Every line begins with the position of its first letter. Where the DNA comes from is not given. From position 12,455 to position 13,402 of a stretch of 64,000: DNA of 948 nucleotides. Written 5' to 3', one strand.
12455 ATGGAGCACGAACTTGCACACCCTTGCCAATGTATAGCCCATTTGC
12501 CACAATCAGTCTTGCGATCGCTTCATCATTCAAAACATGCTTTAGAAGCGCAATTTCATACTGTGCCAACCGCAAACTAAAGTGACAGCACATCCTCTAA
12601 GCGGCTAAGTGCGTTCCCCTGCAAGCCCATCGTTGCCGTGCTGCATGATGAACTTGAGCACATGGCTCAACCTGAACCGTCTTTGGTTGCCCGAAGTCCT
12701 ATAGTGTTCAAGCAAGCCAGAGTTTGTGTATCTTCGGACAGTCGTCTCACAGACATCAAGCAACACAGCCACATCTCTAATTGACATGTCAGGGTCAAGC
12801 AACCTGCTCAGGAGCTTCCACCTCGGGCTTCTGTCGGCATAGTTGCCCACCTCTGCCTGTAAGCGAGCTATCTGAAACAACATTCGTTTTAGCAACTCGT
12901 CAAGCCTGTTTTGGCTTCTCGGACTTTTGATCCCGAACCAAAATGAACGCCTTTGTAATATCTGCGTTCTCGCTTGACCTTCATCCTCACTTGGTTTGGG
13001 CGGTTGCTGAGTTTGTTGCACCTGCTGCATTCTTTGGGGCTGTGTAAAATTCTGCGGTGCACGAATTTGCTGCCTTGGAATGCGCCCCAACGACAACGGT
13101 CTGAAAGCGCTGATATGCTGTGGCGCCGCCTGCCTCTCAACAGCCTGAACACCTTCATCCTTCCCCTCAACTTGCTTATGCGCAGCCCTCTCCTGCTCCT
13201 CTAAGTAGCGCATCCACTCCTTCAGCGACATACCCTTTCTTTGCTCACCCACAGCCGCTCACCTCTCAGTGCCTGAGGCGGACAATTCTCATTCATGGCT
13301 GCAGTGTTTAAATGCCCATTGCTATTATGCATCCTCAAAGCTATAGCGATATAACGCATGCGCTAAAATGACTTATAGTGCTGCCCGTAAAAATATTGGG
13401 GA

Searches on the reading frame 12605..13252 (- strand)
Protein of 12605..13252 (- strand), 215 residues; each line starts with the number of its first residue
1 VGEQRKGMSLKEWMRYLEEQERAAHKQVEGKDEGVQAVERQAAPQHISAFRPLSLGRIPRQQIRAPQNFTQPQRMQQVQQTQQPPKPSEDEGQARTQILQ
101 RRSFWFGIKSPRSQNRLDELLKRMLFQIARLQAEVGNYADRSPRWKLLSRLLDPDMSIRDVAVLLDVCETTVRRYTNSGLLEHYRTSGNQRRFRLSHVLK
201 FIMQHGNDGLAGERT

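Call 44: search_protein_families(library=pfam, proteins=[window:12605-13252:-], max_evalue=0.00001)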
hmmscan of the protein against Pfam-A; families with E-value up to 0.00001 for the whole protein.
window:12605-13252:- (215 aa): 2 families
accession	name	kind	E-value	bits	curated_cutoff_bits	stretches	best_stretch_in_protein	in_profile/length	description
PF12728.13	HTH_17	-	4.4e-11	43.3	27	1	156-204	2-49/51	Helix-turn-helix domain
PF13411.12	MerR_1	-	8.9e-07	29.4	21.6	1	156-200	1-45/69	MerR HTH family regulatory protein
